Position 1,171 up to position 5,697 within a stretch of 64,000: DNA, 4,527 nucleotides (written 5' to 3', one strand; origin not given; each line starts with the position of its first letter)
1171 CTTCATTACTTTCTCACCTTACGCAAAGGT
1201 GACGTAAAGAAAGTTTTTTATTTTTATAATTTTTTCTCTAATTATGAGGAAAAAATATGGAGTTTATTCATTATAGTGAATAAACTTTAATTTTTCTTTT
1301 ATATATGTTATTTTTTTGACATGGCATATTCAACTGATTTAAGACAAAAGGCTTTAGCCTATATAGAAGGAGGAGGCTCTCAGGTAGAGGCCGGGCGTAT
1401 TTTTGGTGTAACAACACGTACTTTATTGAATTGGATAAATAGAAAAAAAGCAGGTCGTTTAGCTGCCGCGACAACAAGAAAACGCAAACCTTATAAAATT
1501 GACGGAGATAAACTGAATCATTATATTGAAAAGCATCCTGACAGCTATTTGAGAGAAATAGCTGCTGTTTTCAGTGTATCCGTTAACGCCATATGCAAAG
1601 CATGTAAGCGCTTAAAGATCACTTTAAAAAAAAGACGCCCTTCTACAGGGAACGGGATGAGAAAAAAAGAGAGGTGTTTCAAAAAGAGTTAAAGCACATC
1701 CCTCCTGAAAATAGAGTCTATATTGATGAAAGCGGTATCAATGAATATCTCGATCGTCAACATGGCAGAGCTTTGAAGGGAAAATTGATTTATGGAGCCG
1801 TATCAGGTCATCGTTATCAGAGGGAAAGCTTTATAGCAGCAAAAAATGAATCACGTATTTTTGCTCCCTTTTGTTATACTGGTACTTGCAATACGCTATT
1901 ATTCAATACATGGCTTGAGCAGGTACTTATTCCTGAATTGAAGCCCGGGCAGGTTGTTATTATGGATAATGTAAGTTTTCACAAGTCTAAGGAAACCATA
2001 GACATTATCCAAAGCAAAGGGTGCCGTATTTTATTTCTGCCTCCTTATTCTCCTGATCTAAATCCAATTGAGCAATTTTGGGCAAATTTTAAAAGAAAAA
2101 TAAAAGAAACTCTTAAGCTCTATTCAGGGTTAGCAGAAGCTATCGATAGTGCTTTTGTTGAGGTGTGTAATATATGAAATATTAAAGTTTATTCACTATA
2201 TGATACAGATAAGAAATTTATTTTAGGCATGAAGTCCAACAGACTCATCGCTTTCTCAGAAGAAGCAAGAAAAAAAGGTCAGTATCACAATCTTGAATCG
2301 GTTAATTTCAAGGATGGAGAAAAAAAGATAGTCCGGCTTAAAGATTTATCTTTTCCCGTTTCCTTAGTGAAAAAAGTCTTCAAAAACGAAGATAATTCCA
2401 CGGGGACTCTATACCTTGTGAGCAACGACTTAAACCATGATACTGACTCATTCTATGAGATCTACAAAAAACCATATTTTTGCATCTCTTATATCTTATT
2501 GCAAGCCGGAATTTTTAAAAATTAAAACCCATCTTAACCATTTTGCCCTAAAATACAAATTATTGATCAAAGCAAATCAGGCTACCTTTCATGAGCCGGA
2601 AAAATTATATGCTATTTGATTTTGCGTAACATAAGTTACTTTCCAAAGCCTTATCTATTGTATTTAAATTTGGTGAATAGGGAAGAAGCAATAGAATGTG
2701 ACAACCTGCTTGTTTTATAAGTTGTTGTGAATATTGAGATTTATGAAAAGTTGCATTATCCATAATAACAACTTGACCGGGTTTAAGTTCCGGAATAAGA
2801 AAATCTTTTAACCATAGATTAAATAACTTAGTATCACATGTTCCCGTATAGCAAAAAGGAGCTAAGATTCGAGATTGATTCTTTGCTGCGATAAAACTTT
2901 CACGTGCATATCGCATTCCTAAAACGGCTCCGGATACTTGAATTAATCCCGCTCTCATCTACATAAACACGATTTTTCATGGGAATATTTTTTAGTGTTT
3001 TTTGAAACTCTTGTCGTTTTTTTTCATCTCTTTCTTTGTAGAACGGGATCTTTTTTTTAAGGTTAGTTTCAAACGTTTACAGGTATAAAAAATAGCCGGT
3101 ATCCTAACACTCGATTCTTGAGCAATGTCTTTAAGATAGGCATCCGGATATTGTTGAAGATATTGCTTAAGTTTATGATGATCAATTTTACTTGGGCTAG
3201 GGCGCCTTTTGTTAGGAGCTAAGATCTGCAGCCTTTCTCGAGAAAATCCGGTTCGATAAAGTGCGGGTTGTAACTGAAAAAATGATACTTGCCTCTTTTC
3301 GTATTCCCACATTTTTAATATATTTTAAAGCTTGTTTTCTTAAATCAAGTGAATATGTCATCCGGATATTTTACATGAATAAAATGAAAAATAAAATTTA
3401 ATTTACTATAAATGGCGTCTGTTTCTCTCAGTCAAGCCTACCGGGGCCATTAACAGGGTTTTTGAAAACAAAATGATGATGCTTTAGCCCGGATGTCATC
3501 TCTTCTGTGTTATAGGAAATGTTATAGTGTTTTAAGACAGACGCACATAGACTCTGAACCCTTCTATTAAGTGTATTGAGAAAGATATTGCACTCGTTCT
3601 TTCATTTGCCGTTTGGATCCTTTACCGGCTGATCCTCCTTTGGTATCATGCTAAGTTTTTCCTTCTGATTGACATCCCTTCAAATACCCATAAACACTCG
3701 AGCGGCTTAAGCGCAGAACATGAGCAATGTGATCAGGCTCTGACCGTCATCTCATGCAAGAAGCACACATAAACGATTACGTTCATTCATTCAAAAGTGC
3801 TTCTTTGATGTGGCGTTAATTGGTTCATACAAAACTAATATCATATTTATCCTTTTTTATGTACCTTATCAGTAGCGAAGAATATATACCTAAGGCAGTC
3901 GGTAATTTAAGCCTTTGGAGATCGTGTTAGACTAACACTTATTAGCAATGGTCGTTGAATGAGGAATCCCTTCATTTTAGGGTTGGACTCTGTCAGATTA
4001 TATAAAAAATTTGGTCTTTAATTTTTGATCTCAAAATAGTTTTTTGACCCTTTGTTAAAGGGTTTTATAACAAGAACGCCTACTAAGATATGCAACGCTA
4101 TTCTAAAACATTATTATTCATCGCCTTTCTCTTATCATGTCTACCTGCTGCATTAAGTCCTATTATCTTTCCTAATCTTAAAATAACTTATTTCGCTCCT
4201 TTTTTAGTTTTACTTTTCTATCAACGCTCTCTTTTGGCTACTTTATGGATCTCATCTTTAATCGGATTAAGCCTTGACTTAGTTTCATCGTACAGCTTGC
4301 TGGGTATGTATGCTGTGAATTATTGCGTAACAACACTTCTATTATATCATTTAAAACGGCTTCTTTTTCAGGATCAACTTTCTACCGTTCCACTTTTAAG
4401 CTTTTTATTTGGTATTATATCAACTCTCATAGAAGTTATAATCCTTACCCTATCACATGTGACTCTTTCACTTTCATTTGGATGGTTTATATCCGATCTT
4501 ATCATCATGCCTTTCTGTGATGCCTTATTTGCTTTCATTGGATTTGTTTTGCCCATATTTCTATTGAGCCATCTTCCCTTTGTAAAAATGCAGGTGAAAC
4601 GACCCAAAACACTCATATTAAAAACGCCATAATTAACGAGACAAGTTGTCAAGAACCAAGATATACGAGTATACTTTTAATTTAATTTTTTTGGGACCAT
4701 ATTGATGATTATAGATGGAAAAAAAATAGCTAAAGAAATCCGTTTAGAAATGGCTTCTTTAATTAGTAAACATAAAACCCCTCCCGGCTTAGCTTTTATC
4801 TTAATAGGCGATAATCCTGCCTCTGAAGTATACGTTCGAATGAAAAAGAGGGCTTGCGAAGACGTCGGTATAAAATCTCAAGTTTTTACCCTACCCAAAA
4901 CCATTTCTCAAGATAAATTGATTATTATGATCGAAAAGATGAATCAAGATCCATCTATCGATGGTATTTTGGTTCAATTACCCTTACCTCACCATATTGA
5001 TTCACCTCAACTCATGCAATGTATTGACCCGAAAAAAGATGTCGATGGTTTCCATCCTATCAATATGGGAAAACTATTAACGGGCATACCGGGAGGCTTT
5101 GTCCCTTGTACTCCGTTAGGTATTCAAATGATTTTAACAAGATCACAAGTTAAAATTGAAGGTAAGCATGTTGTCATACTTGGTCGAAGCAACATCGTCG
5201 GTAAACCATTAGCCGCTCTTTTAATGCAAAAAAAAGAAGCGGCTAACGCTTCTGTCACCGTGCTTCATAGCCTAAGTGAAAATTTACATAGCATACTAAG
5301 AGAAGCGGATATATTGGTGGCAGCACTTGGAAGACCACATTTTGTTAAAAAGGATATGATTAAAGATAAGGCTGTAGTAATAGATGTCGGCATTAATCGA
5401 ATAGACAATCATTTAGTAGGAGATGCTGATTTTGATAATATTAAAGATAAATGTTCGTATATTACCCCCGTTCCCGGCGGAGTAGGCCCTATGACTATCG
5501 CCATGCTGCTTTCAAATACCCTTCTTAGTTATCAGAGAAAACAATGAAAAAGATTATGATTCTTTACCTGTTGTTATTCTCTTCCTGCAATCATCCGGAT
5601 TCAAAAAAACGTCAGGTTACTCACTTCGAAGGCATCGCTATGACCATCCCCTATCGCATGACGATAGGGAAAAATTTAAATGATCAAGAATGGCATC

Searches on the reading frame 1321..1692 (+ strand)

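Call 36: search_protein_families(library=pfam, proteins=[window:1321-1692:+], max_evalue=0.01)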
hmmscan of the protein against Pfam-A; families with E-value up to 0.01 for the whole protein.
window:1321-1692:+ (123 aa): 6 families
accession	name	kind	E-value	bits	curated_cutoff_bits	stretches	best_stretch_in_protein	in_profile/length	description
PF01710.22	HTH_Tnp_IS630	-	6.4e-31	107.3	21.3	1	1-118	1-114/119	Transposase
PF13518.12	HTH_28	-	5.5e-06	26.8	25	1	9-57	3-51/52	Helix-turn-helix domain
PF12728.13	HTH_17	-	1.2e-05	25.9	27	1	23-72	6-50/51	Helix-turn-helix domain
PF13384.12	HTH_23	-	8.2e-05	22.7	24.6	1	6-47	5-46/50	Homeodomain-like domain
PF13551.12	HTH_29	-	0.00011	22.7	28.1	1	9-58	2-52/64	Winged helix-turn helix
PF05225.22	HTH_psq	-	0.00051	20.1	20.4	1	10-42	7-40/45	helix-turn-helix, Psq domain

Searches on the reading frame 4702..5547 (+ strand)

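Call 53: search_protein_families(library=ncbifam, proteins=[window:4702-5547:+], max_evalue=1e-10)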
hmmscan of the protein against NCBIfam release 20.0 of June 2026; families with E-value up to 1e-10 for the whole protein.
window:4702-5547:+ (281 aa): 30 families (the best 25 are shown)
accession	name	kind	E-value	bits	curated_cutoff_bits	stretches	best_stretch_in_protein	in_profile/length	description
NF010781.0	PRK14184.1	equivalog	1.8e-113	378.4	438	1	1-280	1-283/286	bifunctional 5,10-methylene-tetrahydrofolate dehydrogenase/ 5,10-methylene-tetrahydrofolate cyclohydrolase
NF010787.0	PRK14191.1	equivalog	1.7e-108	362.1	423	1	1-281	1-281/285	bifunctional methylenetetrahydrofolate dehydrogenase/methenyltetrahydrofolate cyclohydrolase FolD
NF010778.0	PRK14181.1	equivalog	1.1e-104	350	503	1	2-280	1-285/287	bifunctional methylenetetrahydrofolate dehydrogenase/methenyltetrahydrofolate cyclohydrolase FolD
NF010776.0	PRK14179.1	equivalog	5.2e-104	347.3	445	1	2-280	3-281/284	bifunctional methylenetetrahydrofolate dehydrogenase/methenyltetrahydrofolate cyclohydrolase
NF010780.0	PRK14183.1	equivalog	5e-103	344.3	480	1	1-278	1-278/283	bifunctional 5,10-methylene-tetrahydrofolate dehydrogenase/ 5,10-methylene-tetrahydrofolate cyclohydrolase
NF010783.0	PRK14186.1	equivalog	7.8e-103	343.7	333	1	3-280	4-285/297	bifunctional methylenetetrahydrofolate dehydrogenase/methenyltetrahydrofolate cyclohydrolase FolD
NF008058.0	PRK10792.1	equivalog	7.8e-103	343.4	355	1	2-279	4-281/285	bifunctional methylenetetrahydrofolate dehydrogenase/methenyltetrahydrofolate cyclohydrolase FolD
NF010785.0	PRK14188.1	subfamily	1.5e-102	342.6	396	1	3-280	5-289/297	bifunctional methylenetetrahydrofolate dehydrogenase/methenyltetrahydrofolate cyclohydrolase FolD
NF010786.0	PRK14189.1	subfamily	8.2e-102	340.1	421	1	3-279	5-280/285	bifunctional methylenetetrahydrofolate dehydrogenase/methenyltetrahydrofolate cyclohydrolase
NF010771.0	PRK14174.1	equivalog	4.4e-101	337.9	530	1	1-280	1-292/295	bifunctional 5,10-methylene-tetrahydrofolate dehydrogenase/ 5,10-methylene-tetrahydrofolate cyclohydrolase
NF010773.0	PRK14176.1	equivalog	1e-99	333.5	437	1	2-279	9-285/287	bifunctional 5,10-methylene-tetrahydrofolate dehydrogenase/ 5,10-methylene-tetrahydrofolate cyclohydrolase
NF010764.0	PRK14167.1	subfamily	1.3e-98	329.8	477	1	3-275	4-284/297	bifunctional 5,10-methylene-tetrahydrofolate dehydrogenase/ 5,10-methylene-tetrahydrofolate cyclohydrolase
NF010775.0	PRK14178.1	equivalog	9.1e-98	326.9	465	1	2-275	1-269/279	bifunctional methylenetetrahydrofolate dehydrogenase/methenyltetrahydrofolate cyclohydrolase FolD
NF010782.0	PRK14185.1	equivalog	8e-96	320.8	507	1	1-278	1-288/293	bifunctional methylenetetrahydrofolate dehydrogenase/methenyltetrahydrofolate cyclohydrolase FolD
NF010770.0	PRK14173.1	equivalog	8.5e-94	314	411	1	2-280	4-281/287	bifunctional 5,10-methylene-tetrahydrofolate dehydrogenase/ 5,10-methylene-tetrahydrofolate cyclohydrolase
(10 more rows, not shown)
